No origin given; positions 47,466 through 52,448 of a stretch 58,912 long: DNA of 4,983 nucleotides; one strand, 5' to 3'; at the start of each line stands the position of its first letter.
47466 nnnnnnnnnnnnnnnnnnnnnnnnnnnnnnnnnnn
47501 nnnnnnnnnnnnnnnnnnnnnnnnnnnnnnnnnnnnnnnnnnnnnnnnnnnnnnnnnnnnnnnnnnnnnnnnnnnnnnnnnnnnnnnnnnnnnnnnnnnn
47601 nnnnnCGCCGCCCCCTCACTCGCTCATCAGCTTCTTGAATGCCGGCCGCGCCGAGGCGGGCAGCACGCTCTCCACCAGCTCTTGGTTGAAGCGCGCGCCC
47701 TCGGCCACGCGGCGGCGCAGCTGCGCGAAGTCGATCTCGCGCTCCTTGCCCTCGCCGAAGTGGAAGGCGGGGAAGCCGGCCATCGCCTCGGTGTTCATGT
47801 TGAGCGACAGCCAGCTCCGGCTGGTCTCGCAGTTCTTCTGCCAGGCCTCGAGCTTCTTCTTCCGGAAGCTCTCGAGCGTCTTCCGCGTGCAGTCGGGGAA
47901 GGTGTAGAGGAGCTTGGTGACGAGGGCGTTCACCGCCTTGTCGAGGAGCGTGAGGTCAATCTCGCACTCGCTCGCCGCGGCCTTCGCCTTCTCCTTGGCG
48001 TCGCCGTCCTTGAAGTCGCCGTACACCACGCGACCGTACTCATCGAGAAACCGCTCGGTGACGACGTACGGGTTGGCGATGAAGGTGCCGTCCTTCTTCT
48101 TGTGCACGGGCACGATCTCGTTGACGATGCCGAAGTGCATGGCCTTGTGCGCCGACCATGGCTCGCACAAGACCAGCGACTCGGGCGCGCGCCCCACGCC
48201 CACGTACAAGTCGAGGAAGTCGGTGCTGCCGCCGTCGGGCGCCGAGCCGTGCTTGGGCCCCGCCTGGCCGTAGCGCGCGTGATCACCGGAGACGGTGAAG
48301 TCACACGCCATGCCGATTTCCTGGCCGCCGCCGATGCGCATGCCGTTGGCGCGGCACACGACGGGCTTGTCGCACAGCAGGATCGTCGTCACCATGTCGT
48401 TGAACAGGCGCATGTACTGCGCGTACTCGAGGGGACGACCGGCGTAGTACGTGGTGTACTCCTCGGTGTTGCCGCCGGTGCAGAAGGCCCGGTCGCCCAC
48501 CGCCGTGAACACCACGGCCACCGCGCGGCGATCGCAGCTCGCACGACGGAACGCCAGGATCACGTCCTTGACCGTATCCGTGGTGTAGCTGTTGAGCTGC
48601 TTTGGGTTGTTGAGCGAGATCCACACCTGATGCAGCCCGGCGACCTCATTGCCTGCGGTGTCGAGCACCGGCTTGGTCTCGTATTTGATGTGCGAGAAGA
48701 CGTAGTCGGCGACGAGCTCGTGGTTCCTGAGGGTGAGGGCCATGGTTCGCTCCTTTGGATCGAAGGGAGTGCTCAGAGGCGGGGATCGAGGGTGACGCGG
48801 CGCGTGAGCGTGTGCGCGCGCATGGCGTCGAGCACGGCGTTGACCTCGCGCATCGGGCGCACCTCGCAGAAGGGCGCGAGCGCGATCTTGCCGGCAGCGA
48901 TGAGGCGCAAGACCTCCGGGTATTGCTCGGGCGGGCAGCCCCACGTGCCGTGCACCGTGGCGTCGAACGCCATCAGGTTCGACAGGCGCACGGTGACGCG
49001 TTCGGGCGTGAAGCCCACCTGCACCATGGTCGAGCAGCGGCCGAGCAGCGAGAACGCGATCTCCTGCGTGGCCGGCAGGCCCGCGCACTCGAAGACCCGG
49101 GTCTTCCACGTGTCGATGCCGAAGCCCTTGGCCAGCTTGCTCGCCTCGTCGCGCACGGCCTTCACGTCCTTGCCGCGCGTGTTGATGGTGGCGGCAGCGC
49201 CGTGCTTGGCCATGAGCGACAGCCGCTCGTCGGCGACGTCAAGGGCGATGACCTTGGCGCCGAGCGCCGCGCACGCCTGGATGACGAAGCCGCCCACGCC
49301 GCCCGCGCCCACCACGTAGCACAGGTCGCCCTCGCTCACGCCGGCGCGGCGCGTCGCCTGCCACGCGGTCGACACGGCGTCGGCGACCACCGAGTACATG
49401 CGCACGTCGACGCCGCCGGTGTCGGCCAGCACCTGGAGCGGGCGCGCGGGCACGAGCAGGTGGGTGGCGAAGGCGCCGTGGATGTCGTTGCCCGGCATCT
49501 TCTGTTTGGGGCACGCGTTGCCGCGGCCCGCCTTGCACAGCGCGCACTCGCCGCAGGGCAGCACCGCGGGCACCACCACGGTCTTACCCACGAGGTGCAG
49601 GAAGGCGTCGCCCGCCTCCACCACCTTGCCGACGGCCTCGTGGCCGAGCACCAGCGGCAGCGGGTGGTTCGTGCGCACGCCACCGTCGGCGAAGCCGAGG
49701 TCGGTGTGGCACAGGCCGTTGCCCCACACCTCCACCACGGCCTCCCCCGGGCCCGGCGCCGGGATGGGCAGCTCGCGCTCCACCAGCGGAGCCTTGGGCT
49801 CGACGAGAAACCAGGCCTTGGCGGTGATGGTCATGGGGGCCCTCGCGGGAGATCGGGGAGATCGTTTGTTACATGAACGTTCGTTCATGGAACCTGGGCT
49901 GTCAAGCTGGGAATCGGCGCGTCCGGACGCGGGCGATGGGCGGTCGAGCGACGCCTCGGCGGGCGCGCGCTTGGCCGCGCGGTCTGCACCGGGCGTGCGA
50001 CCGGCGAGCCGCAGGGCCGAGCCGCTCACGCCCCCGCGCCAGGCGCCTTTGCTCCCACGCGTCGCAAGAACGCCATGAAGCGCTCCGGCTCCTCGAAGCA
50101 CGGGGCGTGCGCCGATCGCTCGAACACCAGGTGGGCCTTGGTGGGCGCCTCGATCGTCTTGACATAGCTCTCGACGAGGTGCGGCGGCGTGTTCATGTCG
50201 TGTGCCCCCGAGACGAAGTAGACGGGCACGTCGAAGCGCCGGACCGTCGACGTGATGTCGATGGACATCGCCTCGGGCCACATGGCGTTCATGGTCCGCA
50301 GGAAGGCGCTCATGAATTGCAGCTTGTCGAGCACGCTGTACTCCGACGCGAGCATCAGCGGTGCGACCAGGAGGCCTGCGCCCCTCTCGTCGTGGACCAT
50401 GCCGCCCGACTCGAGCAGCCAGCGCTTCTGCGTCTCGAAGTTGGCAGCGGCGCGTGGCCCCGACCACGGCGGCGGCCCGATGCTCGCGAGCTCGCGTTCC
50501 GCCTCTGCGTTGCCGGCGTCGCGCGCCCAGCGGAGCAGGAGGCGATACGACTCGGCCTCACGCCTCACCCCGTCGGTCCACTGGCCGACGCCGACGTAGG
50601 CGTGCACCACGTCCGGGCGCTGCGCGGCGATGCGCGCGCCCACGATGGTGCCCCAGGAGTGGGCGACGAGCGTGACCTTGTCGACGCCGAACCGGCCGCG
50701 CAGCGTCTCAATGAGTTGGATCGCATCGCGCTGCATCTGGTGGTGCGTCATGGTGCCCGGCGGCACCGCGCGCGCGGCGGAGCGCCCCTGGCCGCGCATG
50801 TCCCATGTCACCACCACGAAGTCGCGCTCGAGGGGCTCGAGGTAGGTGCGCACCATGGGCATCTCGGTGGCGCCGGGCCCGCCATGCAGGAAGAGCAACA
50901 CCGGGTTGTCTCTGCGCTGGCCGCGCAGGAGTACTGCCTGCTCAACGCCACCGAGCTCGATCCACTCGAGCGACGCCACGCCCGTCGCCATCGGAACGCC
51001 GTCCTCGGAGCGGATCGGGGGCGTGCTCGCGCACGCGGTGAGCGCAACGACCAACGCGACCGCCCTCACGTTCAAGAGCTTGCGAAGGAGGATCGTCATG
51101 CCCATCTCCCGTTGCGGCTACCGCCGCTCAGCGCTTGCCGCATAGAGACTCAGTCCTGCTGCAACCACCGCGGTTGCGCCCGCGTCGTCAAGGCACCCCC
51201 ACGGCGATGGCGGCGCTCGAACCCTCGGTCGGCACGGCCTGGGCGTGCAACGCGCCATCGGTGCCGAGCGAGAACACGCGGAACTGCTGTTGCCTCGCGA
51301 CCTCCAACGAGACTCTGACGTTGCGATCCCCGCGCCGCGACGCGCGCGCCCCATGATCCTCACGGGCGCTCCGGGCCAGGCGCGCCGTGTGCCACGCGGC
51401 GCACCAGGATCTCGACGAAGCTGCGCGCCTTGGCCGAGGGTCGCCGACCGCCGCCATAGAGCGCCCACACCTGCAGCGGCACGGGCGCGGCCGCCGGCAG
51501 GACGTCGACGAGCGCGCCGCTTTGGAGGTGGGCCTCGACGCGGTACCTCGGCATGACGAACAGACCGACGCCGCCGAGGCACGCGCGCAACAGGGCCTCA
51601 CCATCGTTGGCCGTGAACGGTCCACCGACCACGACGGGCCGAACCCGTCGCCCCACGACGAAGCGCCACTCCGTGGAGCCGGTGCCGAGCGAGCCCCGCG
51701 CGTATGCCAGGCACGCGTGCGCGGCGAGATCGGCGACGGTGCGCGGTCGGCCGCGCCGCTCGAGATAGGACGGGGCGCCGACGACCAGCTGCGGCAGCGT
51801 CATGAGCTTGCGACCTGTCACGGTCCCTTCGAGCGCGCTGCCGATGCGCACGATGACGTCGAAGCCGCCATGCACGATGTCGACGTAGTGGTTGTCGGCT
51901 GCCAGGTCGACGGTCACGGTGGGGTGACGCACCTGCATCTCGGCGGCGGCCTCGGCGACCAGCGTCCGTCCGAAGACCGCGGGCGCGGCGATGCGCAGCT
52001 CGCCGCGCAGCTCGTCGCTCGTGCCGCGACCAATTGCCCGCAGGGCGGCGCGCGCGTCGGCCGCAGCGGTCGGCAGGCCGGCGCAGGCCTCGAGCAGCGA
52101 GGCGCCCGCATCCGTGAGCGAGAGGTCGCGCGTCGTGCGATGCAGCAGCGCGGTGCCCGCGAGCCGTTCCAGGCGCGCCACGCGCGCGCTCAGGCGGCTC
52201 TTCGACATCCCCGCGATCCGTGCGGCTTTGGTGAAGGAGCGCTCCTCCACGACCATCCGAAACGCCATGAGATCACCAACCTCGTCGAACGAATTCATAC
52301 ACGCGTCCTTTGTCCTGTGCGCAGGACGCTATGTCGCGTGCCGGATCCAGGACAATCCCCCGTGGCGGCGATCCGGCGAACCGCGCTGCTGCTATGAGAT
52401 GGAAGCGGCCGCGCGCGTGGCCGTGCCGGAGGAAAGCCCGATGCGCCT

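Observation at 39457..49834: Complete ATP-dependent (class I) benzoyl-CoA dearomatisation operon in a Myxococcota-like host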

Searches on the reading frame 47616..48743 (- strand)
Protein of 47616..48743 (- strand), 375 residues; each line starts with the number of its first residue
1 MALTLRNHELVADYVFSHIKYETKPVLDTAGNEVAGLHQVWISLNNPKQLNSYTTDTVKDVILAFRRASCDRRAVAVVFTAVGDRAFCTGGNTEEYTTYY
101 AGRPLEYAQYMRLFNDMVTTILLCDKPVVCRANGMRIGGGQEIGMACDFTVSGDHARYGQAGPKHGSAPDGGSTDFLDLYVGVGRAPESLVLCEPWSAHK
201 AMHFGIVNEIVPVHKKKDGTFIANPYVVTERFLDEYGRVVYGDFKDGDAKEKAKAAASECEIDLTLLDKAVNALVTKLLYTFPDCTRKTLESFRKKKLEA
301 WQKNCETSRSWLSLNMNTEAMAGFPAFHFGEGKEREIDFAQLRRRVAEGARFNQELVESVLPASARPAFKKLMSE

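Call 6: search_protein_families(library=ncbifam, proteins=[window:47616-48743:-], max_evalue=0.00001)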
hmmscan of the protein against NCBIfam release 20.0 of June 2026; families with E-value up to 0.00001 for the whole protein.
window:47616-48743:- (375 aa): 61 families (the best 25 are shown)
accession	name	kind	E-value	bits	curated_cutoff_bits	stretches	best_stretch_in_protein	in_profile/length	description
TIGR03200.1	dearomat_oah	equivalog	1.9e-156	520.7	464.45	1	6-361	2-360/360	6-oxocyclohex-1-ene-1-carbonyl-CoA hydratase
TIGR03210.1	badI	equivalog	1.5e-34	119.5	467.6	1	40-215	13-183/256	2-ketocyclohexanecarboxyl-CoA hydrolase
NF005637.0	PRK07396.1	equivalog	1.1e-32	113.6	380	1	42-218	26-200/273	1,4-dihydroxy-2-naphthoyl-CoA synthase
TIGR01929.1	menB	equivalog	5.4e-29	101.5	342.7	1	41-217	15-189/259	1,4-dihydroxy-2-naphthoyl-CoA synthase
NF046063.1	oxepin_alt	equivalog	6.5e-27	94.6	300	1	40-212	11-182/254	oxepin-CoA hydrolase, alternative type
NF005700.0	PRK07511.1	subfamily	4.2e-25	88.8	274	1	42-213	16-186/260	enoyl-CoA hydratase family protein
NF004475.0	PRK05809.1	subfamily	1.3e-24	87.1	394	1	41-214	16-186/260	short-chain-enoyl-CoA hydratase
NF004634.0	PRK05980.1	equivalog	6.8e-24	84.7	375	1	41-214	15-189/263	crotonase/enoyl-CoA hydratase family protein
TIGR02280.1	PaaB1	equivalog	2.9e-23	82.7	345.15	1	41-211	11-179/256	2-(1,2-epoxy-1,2-dihydrophenyl)acetyl-CoA isomerase PaaG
NF005802.0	PRK07657.1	equivalog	3.7e-23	82.4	363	1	36-218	11-190/260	enoyl-CoA hydratase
NF004840.0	PRK06190.1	equivalog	3e-22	79.5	253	1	42-216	17-187/260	enoyl-CoA hydratase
NF004635.0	PRK05981.1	equivalog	1.9e-21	76.8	351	1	42-214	17-192/266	enoyl-CoA hydratase/isomerase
NF051848.1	EnCoAHydtEchA19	equivalog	5e-21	75.4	400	1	39-214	10-184/258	enoyl-CoA hydratase EchA19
NF006109.0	PRK08260.1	subfamily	1.2e-20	74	320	1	41-213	16-201/296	enoyl-CoA hydratase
NF042430.2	EnCoAhydt_DpgD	equivalog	1.4e-20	73.9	400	1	39-215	7-185/258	enoyl-CoA-hydratase DpgD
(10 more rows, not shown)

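Call 7: search_protein_families(library=pfam, proteins=[window:47616-48743:-], max_evalue=0.001)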
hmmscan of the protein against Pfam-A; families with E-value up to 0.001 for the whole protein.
window:47616-48743:- (375 aa): 2 families
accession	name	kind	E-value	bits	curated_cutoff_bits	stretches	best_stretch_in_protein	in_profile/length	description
PF00378.25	ECH_1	-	2.9e-35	122.2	27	1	42-214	9-177/251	Enoyl-CoA hydratase/isomerase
PF16113.10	ECH_2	-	2.5e-18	67.1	27.2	1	41-218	3-179/335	Enoyl-CoA hydratase/isomerase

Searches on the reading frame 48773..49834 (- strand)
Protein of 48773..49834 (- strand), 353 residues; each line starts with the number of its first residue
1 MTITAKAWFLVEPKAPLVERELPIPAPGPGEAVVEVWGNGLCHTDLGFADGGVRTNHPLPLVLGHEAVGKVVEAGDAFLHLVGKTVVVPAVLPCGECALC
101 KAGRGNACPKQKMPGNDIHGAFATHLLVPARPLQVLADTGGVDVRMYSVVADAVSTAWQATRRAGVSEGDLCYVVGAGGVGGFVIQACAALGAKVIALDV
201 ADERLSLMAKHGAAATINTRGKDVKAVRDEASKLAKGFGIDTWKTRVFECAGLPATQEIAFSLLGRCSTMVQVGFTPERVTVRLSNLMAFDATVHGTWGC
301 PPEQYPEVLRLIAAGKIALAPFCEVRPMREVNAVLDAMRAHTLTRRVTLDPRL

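Call 6: search_protein_families(library=ncbifam, proteins=[window:48773-49834:-], max_evalue=0.00001)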
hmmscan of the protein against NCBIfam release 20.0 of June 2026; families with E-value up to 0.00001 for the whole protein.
window:48773-49834:- (353 aa): 21 families
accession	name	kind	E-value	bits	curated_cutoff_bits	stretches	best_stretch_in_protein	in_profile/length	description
TIGR03201.1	dearomat_had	equivalog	3.4e-116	388.1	338.65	1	8-351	2-349/349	6-hydroxycyclohex-1-ene-1-carbonyl-CoA dehydrogenase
NF041097.1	keto_inos_dh_IolM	equivalog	7.6e-39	133.5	450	1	20-337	43-376/389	scyllo-inosose 3-dehydrogenase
NF010344.0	PRK13771.1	subfamily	8.4e-36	123.6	349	1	6-346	2-328/334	putative alcohol dehydrogenase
TIGR03451.1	mycoS_dep_FDH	equivalog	3.1e-35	121.7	512.9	1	14-347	11-355/358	S-(hydroxymethyl)mycothiol dehydrogenase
NF006940.0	PRK09422.1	equivalog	3.6e-34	118.2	344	1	29-350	24-334/338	alcohol dehydrogenase AdhP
TIGR00692.1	tdh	equivalog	2.9e-31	108.7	458.35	1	20-341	14-331/340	L-threonine 3-dehydrogenase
NF003808.0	PRK05396.1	equivalog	1.2e-29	103.3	380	1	20-340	16-330/341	L-threonine 3-dehydrogenase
NF007489.0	PRK10083.1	equivalog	1.6e-28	99.7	376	1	13-318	8-302/339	Zn-dependent oxidoreductase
NF007375.0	PRK09880.1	equivalog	7.8e-28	97.2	469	1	31-341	29-333/344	L-idonate 5-dehydrogenase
NF041172.1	AcrlCoa_red_Thmprot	equivalog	1.3e-27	96.6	500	1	17-341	13-324/334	acryloyl-CoA reductase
NF047908.1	AldhRedAhr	equivalog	1.9e-27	96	470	1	5-350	4-334/335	NADPH-dependent aldehyde reductase Ahr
TIGR03989.1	Rxyl_3153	subfamily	5e-24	85.2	440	2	6-110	3-107/370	NDMA-dependent alcohol dehydrogenase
NF007642.0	PRK10309.1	equivalog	5.5e-23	81.7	550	1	30-330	26-324/347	galactitol-1-phosphate 5-dehydrogenase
TIGR03366.1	HpnZ_proposed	hypoth_equivalog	1e-22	80.8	328.1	1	26-311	2-292/315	putative phosphonate catabolism associated alcohol dehydrogenase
TIGR02818.1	adh_III_F_hyde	equivalog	5.9e-22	78.2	543.95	2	7-110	4-107/368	S-(hydroxymethyl)glutathione dehydrogenase/class III alcohol dehydrogenase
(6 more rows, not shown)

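Call 7: search_protein_families(library=pfam, proteins=[window:48773-49834:-], max_evalue=0.001)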
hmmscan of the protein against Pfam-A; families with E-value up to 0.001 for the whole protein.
window:48773-49834:- (353 aa): 3 families
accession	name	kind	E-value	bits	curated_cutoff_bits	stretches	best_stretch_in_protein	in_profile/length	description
PF00107.32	ADH_zinc_N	-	1.2e-23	83.9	31.8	1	179-313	1-128/129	Zinc-binding dehydrogenase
PF08240.17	ADH_N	-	1.8e-20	73.5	23.5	1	28-132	1-98/104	Alcohol dehydrogenase GroES-like domain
PF01262.27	AlaDh_PNT_C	-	0.00061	19.7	23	1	172-231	31-90/214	Alanine dehydrogenase/PNT, C-terminal domain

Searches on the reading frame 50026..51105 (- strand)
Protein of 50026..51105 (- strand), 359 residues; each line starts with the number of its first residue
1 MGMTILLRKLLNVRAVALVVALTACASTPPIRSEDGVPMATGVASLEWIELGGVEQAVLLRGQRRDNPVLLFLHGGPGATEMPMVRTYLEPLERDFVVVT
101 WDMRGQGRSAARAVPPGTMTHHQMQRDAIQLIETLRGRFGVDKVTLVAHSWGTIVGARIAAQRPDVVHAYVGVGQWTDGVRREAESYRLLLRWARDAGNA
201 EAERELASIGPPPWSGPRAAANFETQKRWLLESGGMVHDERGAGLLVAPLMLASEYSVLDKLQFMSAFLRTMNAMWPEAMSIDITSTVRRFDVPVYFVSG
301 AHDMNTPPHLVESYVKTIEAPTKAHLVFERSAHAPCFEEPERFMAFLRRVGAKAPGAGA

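Call 11: search_protein_families(library=pfam, proteins=[window:50026-51105:-], max_evalue=0.001)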
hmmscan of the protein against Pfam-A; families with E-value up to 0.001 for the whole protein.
window:50026-51105:- (359 aa): 4 families
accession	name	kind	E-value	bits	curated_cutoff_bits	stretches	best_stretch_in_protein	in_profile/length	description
PF00561.26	Abhydrolase_1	-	2.3e-21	77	25.8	1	68-340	1-245/245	alpha/beta hydrolase fold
PF12146.15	Hydrolase_4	-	6.7e-14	52.2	27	1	93-176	29-110/239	Serine aminopeptidase, S33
PF12697.13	Abhydrolase_6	-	2.2e-13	51.8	26.3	1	70-344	1-215/217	Alpha/beta hydrolase family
PF02129.25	Peptidase_S15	-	0.00014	22.1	23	1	92-334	48-261/262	X-Pro dipeptidyl-peptidase (S15 family)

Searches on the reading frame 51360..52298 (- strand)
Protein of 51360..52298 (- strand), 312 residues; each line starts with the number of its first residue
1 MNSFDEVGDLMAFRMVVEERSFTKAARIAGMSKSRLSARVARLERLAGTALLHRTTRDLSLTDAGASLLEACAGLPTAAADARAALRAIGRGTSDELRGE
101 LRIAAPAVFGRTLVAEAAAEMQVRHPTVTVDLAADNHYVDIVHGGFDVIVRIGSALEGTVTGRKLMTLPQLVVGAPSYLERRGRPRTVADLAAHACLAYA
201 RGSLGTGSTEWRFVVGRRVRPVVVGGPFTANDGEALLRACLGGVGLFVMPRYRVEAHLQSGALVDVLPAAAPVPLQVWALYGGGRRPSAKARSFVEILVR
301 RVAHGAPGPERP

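Call 11: search_protein_families(library=pfam, proteins=[window:51360-52298:-], max_evalue=0.001)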
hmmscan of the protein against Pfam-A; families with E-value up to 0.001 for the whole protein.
window:51360-52298:- (312 aa): 2 families
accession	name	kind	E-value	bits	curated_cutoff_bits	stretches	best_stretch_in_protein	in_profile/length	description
PF03466.25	LysR_substrate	-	4.1e-34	118.2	28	1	95-301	2-207/209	LysR substrate binding domain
PF00126.33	HTH_1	-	7.8e-18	64.6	26.6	1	9-65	3-59/60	Bacterial regulatory helix-turn-helix protein, lysR family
